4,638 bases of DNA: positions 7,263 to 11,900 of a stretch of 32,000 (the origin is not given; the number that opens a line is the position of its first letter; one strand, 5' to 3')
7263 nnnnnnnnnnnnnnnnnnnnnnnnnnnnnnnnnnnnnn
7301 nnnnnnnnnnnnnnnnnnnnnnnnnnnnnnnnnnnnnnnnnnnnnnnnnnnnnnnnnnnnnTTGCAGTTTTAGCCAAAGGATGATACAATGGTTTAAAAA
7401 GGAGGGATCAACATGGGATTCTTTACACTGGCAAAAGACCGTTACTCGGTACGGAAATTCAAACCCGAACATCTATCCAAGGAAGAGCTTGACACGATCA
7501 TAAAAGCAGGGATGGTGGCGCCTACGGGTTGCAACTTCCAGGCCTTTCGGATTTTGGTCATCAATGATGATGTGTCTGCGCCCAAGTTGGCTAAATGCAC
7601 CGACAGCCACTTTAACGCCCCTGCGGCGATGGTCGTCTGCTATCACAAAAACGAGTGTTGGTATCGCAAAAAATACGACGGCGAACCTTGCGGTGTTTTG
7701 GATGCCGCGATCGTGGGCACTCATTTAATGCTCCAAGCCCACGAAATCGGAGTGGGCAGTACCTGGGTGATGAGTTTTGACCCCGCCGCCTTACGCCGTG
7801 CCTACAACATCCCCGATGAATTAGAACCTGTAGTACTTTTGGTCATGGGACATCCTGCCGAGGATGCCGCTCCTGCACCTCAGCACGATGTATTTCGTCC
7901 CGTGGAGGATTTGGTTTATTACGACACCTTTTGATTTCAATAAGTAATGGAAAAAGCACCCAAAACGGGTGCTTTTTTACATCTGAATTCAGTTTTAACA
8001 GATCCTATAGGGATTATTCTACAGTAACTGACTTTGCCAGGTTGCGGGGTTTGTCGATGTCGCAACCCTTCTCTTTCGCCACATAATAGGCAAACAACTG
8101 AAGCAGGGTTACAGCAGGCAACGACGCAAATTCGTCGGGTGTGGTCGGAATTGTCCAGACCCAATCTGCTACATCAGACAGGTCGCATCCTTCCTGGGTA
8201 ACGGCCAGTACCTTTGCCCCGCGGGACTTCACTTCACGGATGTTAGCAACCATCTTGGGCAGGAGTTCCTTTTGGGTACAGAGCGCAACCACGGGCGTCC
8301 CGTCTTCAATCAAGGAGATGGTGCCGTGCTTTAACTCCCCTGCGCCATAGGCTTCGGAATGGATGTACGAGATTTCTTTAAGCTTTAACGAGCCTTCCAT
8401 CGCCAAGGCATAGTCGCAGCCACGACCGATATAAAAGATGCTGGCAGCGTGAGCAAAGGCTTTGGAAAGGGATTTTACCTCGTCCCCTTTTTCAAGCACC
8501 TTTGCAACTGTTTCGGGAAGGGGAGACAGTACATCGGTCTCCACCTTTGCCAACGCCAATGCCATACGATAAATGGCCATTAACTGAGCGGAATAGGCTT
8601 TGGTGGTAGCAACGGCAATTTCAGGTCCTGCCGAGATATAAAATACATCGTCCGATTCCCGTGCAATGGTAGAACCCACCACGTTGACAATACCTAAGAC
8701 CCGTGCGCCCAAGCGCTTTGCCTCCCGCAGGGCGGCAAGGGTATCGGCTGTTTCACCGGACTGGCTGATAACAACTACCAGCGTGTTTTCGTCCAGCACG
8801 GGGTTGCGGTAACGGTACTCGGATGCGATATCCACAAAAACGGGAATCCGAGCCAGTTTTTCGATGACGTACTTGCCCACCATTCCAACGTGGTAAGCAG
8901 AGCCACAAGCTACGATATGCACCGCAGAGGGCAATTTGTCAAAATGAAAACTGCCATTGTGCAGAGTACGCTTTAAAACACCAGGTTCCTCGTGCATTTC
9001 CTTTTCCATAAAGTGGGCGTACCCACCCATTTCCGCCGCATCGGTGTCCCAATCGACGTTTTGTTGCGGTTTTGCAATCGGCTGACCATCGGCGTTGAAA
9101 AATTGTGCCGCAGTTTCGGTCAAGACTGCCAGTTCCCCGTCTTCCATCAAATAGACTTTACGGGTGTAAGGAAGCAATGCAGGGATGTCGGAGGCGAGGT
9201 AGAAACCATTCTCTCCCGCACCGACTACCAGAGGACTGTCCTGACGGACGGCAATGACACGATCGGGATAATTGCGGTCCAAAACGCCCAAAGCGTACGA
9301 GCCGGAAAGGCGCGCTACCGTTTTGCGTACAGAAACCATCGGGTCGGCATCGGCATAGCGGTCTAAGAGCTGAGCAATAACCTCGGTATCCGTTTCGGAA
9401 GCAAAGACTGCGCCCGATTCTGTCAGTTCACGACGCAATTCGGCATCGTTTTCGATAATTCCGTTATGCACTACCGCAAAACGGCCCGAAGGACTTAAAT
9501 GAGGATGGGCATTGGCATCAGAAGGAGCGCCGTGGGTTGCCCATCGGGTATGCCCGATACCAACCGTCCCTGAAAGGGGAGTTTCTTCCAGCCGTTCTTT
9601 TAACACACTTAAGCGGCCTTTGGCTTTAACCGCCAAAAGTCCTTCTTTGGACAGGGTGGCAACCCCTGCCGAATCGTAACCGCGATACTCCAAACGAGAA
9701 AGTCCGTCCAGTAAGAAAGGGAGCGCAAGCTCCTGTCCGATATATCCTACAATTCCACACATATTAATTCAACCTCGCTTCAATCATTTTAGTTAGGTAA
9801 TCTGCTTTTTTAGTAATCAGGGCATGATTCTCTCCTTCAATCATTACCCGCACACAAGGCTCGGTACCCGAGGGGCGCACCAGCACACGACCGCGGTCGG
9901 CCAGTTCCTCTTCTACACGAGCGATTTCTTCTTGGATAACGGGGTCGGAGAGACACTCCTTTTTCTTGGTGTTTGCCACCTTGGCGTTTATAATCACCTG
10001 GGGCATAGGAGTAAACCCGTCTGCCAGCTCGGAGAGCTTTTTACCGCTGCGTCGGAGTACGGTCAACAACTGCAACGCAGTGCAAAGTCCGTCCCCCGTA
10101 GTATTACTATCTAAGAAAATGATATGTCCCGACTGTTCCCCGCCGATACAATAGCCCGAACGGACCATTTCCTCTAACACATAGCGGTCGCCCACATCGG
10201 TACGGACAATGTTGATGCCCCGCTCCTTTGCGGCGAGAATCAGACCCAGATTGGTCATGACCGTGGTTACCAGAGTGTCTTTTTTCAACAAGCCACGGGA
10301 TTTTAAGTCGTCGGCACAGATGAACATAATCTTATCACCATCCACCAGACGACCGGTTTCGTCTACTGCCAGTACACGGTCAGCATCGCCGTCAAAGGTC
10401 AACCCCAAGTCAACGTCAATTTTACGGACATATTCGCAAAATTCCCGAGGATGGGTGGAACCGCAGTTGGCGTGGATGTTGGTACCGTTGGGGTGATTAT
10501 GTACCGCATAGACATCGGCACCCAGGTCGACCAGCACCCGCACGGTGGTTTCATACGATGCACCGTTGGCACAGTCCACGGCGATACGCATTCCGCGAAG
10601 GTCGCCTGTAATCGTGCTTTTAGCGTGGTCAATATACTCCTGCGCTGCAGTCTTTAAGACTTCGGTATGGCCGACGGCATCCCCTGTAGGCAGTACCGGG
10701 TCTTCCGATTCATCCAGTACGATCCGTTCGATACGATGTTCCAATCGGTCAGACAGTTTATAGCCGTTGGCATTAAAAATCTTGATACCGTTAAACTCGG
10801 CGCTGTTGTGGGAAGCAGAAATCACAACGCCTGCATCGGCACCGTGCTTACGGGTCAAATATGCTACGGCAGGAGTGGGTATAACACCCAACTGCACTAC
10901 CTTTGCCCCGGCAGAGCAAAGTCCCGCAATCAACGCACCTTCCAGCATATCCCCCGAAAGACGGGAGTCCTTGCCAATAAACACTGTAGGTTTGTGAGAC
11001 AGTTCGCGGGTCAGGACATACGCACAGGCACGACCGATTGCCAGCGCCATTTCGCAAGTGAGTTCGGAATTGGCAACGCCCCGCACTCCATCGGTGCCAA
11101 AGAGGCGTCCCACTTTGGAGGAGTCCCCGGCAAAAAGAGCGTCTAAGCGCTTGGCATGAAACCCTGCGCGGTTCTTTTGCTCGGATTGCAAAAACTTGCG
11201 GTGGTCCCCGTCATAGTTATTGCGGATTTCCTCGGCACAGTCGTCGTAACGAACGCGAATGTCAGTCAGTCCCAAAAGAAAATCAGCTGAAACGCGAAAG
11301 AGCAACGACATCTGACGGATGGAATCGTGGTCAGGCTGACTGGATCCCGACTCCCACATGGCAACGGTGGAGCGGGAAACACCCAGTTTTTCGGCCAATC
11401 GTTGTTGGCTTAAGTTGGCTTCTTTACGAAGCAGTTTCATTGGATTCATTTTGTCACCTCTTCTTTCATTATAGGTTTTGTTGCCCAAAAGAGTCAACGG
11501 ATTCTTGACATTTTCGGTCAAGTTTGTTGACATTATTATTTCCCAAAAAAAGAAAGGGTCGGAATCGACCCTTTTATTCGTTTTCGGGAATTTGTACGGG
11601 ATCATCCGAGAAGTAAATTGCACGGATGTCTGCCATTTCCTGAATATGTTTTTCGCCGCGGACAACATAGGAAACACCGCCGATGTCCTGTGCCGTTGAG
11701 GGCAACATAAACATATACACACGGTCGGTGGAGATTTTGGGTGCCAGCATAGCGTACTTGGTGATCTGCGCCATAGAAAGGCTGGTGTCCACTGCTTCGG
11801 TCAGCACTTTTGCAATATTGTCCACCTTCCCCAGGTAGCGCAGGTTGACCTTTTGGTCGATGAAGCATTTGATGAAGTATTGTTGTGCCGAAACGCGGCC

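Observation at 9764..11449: In-frame fusion of an XRE-type HTH DNA-binding domain to phosphoglucosamine mutase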

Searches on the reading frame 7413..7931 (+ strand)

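Call 51: search_protein_families(library=pfam, proteins=[window:7413-7931:+], max_evalue=0.00001)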
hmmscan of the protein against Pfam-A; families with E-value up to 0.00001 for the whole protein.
window:7413-7931:+ (173 aa): 2 families
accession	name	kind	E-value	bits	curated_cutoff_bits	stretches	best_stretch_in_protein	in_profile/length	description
PF00881.29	Nitroreductase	-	1.3e-24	87.7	23.5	2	8-54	2-48/167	Nitroreductase family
PF14512.11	TM1586_NiRdase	-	1.4e-06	28.5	27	0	22-56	156-191/215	Putative TM nitroreductase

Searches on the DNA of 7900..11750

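Call 31: search_rna_families(source=window, start=7900, end=11750, threshold=evalue, max_evalue=5)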
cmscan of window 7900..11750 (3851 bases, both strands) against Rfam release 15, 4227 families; matches with E-value up to 5: 4.
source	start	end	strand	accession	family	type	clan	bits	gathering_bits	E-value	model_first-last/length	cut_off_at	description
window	7951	8026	+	RF02900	AaHKsRNA82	Gene; sRNA;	-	25.7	51.4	0.74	1-81/81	no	Aggregatibacter sRNA 82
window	7947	8018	-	RF01859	Phe_leader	Cis-reg; leader;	-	21.2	55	3.1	1-125/125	no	Phenylalanine leader peptide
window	11461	11580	+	RF01819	RsaD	Gene; sRNA;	-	18.9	50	4.1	1-189/189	no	RNA Staph. aureus D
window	11074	11170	-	RF01930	bxd_2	Gene; lncRNA;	-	16.1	80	2.3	1-91/91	no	Bithoraxoid conserved region 2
